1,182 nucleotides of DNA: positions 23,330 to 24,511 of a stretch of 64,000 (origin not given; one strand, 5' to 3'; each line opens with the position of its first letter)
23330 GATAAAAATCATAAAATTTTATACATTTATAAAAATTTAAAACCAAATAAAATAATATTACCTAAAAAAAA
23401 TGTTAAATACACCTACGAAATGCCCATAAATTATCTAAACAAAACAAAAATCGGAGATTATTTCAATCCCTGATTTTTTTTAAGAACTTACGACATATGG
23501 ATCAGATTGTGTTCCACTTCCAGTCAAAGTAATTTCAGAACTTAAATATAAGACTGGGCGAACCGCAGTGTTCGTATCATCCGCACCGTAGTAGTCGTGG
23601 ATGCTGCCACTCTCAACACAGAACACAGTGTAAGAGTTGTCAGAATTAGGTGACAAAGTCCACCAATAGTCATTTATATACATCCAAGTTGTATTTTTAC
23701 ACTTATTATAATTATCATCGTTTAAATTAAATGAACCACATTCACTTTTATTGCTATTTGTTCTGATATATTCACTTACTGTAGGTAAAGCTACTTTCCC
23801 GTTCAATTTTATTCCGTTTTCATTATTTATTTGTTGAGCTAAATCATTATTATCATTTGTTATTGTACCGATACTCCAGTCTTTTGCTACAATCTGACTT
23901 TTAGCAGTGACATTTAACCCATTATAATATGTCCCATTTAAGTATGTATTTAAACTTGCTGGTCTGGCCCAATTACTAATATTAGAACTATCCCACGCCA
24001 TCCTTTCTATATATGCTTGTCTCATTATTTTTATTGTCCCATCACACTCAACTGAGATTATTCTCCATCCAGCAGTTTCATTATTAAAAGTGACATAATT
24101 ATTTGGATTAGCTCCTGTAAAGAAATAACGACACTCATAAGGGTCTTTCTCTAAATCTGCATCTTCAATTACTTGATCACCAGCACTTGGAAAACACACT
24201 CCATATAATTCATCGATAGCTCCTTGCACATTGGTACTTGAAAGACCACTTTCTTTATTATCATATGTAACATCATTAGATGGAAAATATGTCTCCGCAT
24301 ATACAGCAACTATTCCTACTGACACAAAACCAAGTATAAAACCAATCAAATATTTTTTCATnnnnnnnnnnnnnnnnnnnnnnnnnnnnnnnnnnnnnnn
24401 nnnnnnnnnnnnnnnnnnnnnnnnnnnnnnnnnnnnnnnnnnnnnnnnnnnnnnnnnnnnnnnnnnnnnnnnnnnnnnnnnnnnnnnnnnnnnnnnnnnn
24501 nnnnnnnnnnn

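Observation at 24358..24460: A22-T-A11 homopolymer tract and coupled 8-codon uORF upstream of a secreted protein: candidate phase-variable expression switch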

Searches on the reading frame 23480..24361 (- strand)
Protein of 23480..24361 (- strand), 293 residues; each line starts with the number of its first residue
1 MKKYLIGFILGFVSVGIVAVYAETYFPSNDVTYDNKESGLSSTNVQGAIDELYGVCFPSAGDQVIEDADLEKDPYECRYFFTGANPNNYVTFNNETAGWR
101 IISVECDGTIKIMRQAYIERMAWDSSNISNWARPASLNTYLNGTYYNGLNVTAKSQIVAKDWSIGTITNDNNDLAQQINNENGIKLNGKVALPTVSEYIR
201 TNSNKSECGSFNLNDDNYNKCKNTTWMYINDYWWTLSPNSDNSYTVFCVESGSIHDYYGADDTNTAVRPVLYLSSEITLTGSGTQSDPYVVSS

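Call 5: search_protein_families(library=pfam, proteins=[window:23480-24361:-], max_evalue=0.01)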
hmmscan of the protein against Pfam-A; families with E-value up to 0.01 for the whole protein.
window:23480-24361:- (293 aa): 1 family
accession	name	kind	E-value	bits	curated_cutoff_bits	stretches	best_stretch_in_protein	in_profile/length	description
PF19789.6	DUF6273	-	1.8e-09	38.2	23.5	1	110-274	4-171/172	Domain of unknown function (DUF6273)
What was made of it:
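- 23480..24361 (-): DUF6273 C-type-lectin-like protein gene. It is 293 aa as it stands and 301 aa in its closest intact orthologs. It has an N-terminal signal or anchor helix. Pfam (call 5).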

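Call 7: find_encoding_contigs(protein=window:23480-24361:-, flank=3000, max_places=10)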
Protein window:23480-24361:- (293 aa): 1 contig read that carries it; 1 place shown.
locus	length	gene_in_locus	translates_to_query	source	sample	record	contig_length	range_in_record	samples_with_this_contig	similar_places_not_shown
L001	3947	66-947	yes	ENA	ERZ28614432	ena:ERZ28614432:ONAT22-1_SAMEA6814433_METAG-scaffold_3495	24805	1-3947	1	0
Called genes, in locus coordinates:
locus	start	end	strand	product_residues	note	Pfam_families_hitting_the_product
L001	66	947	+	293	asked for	PF19789:DUF6273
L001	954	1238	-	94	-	PF02643:DUF192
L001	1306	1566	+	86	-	-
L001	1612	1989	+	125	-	-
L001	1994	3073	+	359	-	-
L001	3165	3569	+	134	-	PF01029:NusB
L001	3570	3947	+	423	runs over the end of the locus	PF13742:tRNA_anti_2, PF01336:tRNA_anti-codon, PF02601:Exonuc_VII_L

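Call 8: find_related_loci(query=window:23480-24361:-, collection=genome_contigs, flank=3000)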
Query window:23480-24361:- (293 aa) in genome_contigs; peptide patterns used: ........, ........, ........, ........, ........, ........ (x = any residue, [..] = any of these).
236 stretches matched a pattern; 204 encode a relative of the query (tblastn E <= 1e-3); the best 80 are kept; 79 distinct loci.
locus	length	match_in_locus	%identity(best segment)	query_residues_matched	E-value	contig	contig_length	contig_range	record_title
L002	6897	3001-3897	65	1-291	8e-119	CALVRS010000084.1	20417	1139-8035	MAG: uncultured Bacilli bacterium isolate E0_DP__bin178 genome assembly, contig: E0_DP__k127_3580197, whole genome shotg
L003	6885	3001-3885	65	1-291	5e-120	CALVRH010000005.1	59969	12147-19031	MAG: uncultured Bacilli bacterium isolate BRZ_L__bin94 genome assembly, contig: BRZ_L__NODE_1314_length_59969_cov_44.807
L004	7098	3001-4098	61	1-291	3e-109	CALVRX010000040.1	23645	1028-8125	MAG: uncultured Bacilli bacterium isolate E16__bin2 genome assembly, contig: E16__k127_5325169, whole genome shotgun seq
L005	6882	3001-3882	59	4-291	4e-108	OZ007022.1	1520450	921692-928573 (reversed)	MAG: uncultured Bacilli bacterium isolate 6730_HET_VAC_s0.ctg000451l_hifiasm_large MAG genome assembly, chromosome: 1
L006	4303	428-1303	60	4-293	2e-106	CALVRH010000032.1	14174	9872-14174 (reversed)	MAG: uncultured Bacilli bacterium isolate BRZ_L__bin94 genome assembly, contig: BRZ_L__NODE_7840_length_14174_cov_43.364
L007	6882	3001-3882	58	1-292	5e-101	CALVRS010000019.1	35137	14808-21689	MAG: uncultured Bacilli bacterium isolate E0_DP__bin178 genome assembly, contig: E0_DP__k127_3892608, whole genome shotg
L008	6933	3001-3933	56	2-292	4e-101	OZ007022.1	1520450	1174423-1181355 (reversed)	MAG: uncultured Bacilli bacterium isolate 6730_HET_VAC_s0.ctg000451l_hifiasm_large MAG genome assembly, chromosome: 1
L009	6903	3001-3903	56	4-292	3e-99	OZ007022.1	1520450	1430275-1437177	MAG: uncultured Bacilli bacterium isolate 6730_HET_VAC_s0.ctg000451l_hifiasm_large MAG genome assembly, chromosome: 1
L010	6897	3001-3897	56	2-289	3e-99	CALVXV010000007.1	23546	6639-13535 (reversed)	MAG: uncultured Bacilli bacterium isolate BRZ_MN__bin27 genome assembly, contig: BRZ_MN__NODE_1808_length_23546_cov_11.8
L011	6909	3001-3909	57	4-292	5e-98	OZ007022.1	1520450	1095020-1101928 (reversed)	MAG: uncultured Bacilli bacterium isolate 6730_HET_VAC_s0.ctg000451l_hifiasm_large MAG genome assembly, chromosome: 1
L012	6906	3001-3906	55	4-291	5e-98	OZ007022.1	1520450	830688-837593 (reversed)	MAG: uncultured Bacilli bacterium isolate 6730_HET_VAC_s0.ctg000451l_hifiasm_large MAG genome assembly, chromosome: 1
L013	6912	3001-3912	56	2-292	1e-97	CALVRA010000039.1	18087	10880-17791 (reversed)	MAG: uncultured Bacilli bacterium isolate BRZ_CL__bin38 genome assembly, contig: BRZ_CL__NODE_3221_length_18087_cov_12.4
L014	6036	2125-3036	58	1-291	4e-106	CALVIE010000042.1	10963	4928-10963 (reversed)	MAG: uncultured Bacilli bacterium isolate BRZ_BF__bin111 genome assembly, contig: BRZ_BF__NODE_8870_length_10963_cov_14.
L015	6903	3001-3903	56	2-292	2e-97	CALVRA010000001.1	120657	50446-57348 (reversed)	MAG: uncultured Bacilli bacterium isolate BRZ_CL__bin38 genome assembly, contig: BRZ_CL__NODE_216_length_120657_cov_12.4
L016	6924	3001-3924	55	1-291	6e-96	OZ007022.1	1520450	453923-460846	MAG: uncultured Bacilli bacterium isolate 6730_HET_VAC_s0.ctg000451l_hifiasm_large MAG genome assembly, chromosome: 1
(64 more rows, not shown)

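Call 16: find_homologous_proteins(query=window:23480-24361:-, max_evalue=1e-20)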
Query window:23480-24361:- (293 aa): 1852 proteins with E <= 1e-20 among 2998 candidates; the best 120 are listed.
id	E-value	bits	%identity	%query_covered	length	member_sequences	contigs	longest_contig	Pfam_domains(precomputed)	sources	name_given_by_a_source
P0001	6.8e-196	667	100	100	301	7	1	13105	PF19789.7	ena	-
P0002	6.2e-136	471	72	99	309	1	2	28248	PF19789.7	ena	-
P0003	4.5e-134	465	73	99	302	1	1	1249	PF19789.7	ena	-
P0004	3.0e-132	459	74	100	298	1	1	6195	PF19789.7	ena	-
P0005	4.8e-132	458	72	99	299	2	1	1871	-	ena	-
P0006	9.1e-132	457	71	100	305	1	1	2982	PF19789.7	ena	-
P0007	1.3e-130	453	71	100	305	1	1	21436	PF19789.7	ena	-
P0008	1.4e-130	453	72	99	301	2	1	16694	PF19789.7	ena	-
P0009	6.3e-130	451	71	98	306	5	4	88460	PF19789.7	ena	-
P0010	1.1e-129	450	73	100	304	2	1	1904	-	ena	-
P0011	1.6e-129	450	72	99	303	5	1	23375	PF19789.7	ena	-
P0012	2.6e-129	449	69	99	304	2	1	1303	PF19789.7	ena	-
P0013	4.3e-129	448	71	99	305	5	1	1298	PF19789.7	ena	-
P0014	1.8e-128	446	71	100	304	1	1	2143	PF19789.7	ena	-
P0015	5.1e-128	445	71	99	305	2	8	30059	PF19789.7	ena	-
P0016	2.4e-127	442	70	98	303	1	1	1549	PF19789.7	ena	-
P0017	4.1e-127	442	69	99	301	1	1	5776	PF19789.7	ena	-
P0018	9.2e-127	441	69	99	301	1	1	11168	PF19789.7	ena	-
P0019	9.4e-127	440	70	99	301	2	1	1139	PF19789.7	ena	-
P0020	1.0e-126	440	69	99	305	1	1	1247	PF19789.7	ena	-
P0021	1.7e-126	440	68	99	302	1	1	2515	PF19789.7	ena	-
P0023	2.2e-126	439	71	92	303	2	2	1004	PF19789.7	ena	-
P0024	2.7e-126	439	70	99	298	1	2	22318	PF19789.7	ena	-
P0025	5.3e-126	438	69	100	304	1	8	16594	PF19789.7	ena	-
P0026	5.4e-126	438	71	100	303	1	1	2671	PF19789.7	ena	-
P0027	7.8e-126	437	70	100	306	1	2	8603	PF19789.7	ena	-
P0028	5.1e-125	435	69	99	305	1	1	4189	PF19789.7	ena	-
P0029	5.4e-125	435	68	100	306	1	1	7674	PF19789.7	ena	-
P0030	1.0e-124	434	68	100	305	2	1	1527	PF19789.7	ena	-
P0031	1.1e-124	434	69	100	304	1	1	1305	PF19789.7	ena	-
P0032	1.1e-124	434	70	99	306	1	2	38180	PF19789.7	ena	-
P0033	1.3e-124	433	68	100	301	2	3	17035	PF19789.7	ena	-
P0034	1.3e-124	433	70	99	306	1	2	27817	PF19789.7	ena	-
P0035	1.4e-124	433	69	100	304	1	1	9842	PF19789.7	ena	-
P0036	3.5e-124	432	69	99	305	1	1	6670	PF19789.7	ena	-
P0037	5.7e-124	431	70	100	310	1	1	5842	PF19789.7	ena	-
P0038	7.4e-124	431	70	100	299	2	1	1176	PF19789.7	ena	-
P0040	1.5e-123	430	68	99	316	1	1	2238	PF19789.7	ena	-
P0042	2.2e-123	429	67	100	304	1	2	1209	PF19789.7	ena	-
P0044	3.5e-123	429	70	99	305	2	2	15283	PF19789.7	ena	-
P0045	4.5e-123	428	68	100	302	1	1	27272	PF19789.7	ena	-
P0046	9.0e-123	427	69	100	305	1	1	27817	PF19789.7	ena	-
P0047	1.3e-122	427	69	100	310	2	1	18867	PF19789.7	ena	-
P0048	1.6e-122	427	68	100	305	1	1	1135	PF19789.7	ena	-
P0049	2.3e-122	426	68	99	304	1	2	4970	PF19789.7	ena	-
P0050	2.6e-122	426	69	99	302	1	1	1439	PF19789.7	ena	-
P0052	6.3e-122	425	69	99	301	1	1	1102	PF19789.7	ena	-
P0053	2.5e-121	423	68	100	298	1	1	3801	PF19789.7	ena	-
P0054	4.4e-121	422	68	100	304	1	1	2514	PF19789.7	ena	-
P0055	4.5e-121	422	67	100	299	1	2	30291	PF19789.7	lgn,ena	-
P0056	5.5e-121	422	68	99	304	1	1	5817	PF19789.7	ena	-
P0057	7.4e-121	421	68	99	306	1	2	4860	PF19789.7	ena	-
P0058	8.9e-121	421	69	100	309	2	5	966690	PF19789.7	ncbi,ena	-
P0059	1.4e-120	420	67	100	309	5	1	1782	PF19789.7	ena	-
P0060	1.7e-120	420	66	100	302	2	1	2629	PF19789.7,PF08677.17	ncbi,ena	-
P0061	1.8e-120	420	67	99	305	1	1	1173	PF19789.7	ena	-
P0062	2.2e-120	420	69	100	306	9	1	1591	PF19789.7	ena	-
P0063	2.3e-120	420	67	99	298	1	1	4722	PF19789.7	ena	-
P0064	3.0e-120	419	67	98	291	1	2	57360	PF19789.7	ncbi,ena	-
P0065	5.4e-120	418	68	100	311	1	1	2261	PF19789.7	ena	-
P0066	5.6e-120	418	66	100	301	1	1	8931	PF19789.7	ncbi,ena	-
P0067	5.6e-120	418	71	92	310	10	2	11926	PF19789.7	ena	-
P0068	9.3e-120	418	68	99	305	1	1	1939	PF19789.7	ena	-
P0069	1.1e-119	417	66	99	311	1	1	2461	PF19789.7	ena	-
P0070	1.2e-119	417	68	99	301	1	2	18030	PF19789.7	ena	-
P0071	1.5e-119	417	67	99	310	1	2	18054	PF19789.7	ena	-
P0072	2.7e-119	416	66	99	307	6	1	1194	PF19789.7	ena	-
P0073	3.2e-119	416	69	99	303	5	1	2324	PF19789.7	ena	-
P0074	3.5e-119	416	67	100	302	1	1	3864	PF19789.7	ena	-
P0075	6.6e-119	415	68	99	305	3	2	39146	PF19789.7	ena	-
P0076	7.8e-119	415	67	99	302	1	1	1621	PF19789.7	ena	-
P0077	1.1e-118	414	67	99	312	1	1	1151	PF19789.7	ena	-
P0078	1.2e-118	414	66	100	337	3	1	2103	PF19789.7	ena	-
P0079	1.5e-118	414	66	99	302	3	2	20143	PF19789.7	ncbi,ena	-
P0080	2.4e-118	413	66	100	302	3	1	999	PF19789.7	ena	-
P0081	2.9e-118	413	66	99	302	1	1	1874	PF19789.7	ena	-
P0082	3.3e-118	412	65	99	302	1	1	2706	PF19789.7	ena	-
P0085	3.5e-118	412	66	100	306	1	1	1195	PF19789.7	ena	-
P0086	5.8e-118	412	69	93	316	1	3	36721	PF19789.7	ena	-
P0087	6.0e-118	412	67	98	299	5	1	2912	PF19789.7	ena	-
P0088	6.0e-118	412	67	100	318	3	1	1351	PF19789.7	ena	-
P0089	6.1e-118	412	65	99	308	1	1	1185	PF19789.7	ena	-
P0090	9.3e-118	411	66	98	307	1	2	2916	PF19789.7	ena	-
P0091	9.7e-118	411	67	100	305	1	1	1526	PF19789.7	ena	-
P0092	1.2e-117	411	66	100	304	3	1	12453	PF19789.7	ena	-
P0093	1.2e-117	411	66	100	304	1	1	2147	PF19789.7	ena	-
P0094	1.7e-117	410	65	99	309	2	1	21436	PF19789.7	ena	-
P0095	1.7e-117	410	63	99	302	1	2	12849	PF19789.7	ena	-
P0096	3.1e-117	409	66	100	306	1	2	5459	PF19789.7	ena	-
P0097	3.3e-117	409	66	99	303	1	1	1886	PF19789.7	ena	-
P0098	3.3e-117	409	67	98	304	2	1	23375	PF19789.7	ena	-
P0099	3.4e-117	409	65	100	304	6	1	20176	PF19789.7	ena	-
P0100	4.5e-117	409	67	100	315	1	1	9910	PF19789.7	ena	-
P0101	5.0e-117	409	65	99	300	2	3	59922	PF19789.7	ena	-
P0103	6.3e-117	408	64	99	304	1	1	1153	PF19789.7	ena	-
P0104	7.2e-117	408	66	100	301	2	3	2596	PF19789.7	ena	-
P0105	8.8e-117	408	65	99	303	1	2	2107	PF19789.7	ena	-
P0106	9.1e-117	408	67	98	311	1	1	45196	PF19789.7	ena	-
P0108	1.5e-116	407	67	99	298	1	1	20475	PF19789.7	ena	-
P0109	1.9e-116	407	66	99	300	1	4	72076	PF19789.7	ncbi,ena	-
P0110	2.3e-116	406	64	98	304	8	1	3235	PF19789.7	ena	-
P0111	3.1e-116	406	66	99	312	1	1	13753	PF19789.7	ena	-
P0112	4.4e-116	405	66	100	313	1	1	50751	PF19789.7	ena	-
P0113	5.3e-116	405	66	100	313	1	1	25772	PF19789.7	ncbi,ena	-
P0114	7.0e-116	405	65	99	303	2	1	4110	PF19789.7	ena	-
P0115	8.1e-116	405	66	100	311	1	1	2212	PF19789.7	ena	-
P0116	1.0e-115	404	66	99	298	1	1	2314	PF19789.7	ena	-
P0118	1.6e-115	404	66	99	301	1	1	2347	PF19789.7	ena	-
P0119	1.7e-115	404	66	99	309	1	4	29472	PF19789.7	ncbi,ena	-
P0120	1.8e-115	403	64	99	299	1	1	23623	PF19789.7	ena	-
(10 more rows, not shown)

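Call 18: find_encoding_contigs(protein=P0001, flank=3000, max_places=10)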
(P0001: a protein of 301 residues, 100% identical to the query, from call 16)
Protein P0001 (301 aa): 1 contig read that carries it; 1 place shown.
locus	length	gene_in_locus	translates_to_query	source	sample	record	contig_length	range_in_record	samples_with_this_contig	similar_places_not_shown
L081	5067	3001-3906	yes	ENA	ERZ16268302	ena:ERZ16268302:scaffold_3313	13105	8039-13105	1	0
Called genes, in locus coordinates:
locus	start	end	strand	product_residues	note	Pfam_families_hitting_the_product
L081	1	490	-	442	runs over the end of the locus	PF08245:Mur_ligase_M, PF02875:Mur_ligase_C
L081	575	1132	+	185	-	PF01551:Peptidase_M23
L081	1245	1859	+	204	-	PF02163:Peptidase_M50 (faint)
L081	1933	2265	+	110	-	PF00829:Ribosomal_L21p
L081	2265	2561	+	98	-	PF04327:Peptidase_Prp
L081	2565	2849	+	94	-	PF01016:Ribosomal_L27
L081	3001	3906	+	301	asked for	PF19789:DUF6273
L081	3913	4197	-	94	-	PF02643:DUF192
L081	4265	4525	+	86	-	-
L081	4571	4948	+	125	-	-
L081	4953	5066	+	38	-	?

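Call 20: list_cluster_members(proteins=[P0001])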
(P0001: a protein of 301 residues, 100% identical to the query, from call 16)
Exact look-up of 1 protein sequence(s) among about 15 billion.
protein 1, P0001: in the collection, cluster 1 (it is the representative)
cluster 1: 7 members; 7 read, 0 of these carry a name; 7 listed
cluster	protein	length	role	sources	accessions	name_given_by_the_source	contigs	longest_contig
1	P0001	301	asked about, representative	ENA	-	-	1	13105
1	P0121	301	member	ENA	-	-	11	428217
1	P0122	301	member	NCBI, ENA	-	-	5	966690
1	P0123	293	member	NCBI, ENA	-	-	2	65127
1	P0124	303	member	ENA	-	-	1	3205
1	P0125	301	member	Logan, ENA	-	-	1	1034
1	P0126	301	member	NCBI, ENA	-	-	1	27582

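Call 21: find_encoding_contigs(protein=P0121, flank=1500, max_places=10)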
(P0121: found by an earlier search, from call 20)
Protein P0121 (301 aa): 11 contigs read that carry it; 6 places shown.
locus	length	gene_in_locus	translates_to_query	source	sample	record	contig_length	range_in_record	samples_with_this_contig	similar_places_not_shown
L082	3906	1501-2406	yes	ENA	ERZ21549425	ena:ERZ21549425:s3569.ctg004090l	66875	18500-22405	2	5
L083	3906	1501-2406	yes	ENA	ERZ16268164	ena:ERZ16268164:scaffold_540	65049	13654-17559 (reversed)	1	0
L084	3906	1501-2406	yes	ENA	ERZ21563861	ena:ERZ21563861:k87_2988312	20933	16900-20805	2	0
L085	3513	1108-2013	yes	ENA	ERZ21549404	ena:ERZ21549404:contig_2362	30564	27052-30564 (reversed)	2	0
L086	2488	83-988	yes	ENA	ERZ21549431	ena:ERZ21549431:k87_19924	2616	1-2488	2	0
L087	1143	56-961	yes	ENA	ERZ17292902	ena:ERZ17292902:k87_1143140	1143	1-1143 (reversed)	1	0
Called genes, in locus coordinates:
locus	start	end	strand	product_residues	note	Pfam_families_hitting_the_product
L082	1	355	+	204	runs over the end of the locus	PF02163:Peptidase_M50 (faint)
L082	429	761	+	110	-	PF00829:Ribosomal_L21p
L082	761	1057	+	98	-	PF04327:Peptidase_Prp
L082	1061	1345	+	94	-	PF01016:Ribosomal_L27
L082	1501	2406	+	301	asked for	PF19789:DUF6273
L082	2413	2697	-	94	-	PF02643:DUF192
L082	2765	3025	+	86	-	-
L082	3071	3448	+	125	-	-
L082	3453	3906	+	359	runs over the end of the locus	-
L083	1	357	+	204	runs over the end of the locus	PF02163:Peptidase_M50 (faint)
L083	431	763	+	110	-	PF00829:Ribosomal_L21p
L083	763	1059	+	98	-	PF04327:Peptidase_Prp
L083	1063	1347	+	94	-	PF01016:Ribosomal_L27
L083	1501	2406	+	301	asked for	PF19789:DUF6273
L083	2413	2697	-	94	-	PF02643:DUF192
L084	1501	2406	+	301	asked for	PF19789:DUF6273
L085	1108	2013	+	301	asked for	PF19789:DUF6273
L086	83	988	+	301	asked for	PF19789:DUF6273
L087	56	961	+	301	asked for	PF19789:DUF6273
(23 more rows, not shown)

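Call 22: find_encoding_contigs(protein=P0122, flank=1500, max_places=10)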
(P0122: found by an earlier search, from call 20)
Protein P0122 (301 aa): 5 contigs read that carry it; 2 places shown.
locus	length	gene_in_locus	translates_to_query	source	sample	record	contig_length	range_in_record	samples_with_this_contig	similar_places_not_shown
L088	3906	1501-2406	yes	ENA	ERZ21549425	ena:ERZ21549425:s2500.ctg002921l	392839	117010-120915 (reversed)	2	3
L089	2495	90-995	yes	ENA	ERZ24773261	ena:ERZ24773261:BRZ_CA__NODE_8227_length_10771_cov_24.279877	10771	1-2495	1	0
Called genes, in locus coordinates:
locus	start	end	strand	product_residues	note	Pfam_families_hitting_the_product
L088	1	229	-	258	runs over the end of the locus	PF13936:HTH_38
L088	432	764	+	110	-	PF00829:Ribosomal_L21p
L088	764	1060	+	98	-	PF04327:Peptidase_Prp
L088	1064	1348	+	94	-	PF01016:Ribosomal_L27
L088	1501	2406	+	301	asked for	PF19789:DUF6273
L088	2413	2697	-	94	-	PF02643:DUF192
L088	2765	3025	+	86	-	-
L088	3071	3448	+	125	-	-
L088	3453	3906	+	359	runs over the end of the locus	-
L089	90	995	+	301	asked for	PF19789:DUF6273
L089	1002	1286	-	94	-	PF02643:DUF192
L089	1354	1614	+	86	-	-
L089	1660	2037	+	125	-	-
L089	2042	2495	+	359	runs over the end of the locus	-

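Call 23: find_encoding_contigs(protein=P0124, flank=1500, max_places=10)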
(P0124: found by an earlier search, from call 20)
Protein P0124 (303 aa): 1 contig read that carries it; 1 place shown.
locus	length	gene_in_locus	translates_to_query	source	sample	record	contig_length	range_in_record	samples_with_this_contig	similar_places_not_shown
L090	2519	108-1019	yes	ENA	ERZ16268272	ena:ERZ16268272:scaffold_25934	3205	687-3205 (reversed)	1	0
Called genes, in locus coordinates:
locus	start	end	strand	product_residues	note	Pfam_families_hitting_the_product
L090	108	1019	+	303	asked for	PF19789:DUF6273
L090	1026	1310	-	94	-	PF02643:DUF192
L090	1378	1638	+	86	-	-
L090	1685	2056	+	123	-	-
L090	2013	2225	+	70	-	PF26809:Phage_T4_gp13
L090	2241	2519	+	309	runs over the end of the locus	PF00768:Peptidase_S11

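Call 24: find_encoding_contigs(protein=P0126, flank=1500, max_places=10)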
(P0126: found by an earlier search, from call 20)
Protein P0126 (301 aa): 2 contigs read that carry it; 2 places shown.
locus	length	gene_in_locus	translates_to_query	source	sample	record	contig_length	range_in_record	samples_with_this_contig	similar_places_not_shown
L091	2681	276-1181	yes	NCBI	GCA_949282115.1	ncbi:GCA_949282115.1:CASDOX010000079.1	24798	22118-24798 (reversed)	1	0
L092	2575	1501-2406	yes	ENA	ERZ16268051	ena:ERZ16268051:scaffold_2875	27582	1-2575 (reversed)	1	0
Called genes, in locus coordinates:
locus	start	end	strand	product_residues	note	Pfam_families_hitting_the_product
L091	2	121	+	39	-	?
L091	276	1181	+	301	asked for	PF19789:DUF6273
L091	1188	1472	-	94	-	PF02643:DUF192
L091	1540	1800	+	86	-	-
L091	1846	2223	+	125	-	-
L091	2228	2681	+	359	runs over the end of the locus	-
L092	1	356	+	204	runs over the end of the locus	PF02163:Peptidase_M50 (faint)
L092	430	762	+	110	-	PF00829:Ribosomal_L21p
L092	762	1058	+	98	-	PF04327:Peptidase_Prp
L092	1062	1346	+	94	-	PF01016:Ribosomal_L27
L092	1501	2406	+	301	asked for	PF19789:DUF6273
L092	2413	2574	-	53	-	?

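Call 27: search_protein_families(library=phrogs, proteins=[P0001], max_evalue=0.01)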
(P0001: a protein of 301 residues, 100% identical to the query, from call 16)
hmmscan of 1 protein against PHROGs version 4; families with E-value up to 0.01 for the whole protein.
P0001 (301 aa): 1 family
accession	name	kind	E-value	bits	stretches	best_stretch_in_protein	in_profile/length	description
phrog_9958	-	unknown function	1.2e-07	32.3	1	100-287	16-180/210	-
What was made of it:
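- Tried and rejected: PHROGs gives only an unannotated family (call 27).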

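Call 28: find_encoding_contigs(protein=P0015, flank=1500, max_places=10)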
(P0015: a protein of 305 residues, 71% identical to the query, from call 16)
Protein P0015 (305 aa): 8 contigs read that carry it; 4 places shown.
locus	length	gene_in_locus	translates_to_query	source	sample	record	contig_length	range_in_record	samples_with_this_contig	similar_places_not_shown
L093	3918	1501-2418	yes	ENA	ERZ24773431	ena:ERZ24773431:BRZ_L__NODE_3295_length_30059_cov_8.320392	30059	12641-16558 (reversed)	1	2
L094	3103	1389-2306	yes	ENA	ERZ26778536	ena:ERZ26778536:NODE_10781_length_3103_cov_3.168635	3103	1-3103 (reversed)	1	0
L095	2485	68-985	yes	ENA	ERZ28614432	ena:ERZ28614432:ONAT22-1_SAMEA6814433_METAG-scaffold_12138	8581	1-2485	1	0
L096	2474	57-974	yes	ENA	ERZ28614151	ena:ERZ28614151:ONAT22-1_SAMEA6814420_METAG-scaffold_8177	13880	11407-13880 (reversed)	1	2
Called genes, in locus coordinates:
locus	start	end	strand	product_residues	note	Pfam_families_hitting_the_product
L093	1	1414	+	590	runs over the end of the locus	PF01935:DUF87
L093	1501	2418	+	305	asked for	PF19789:DUF6273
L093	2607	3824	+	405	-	PF13173:AAA_14, PF13635:DUF4143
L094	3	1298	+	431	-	?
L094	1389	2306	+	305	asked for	PF19789:DUF6273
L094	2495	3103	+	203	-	?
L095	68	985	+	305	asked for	PF19789:DUF6273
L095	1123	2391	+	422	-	PF13173:AAA_14, PF13635:DUF4143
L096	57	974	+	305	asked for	PF19789:DUF6273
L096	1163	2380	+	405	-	PF13173:AAA_14, PF13635:DUF4143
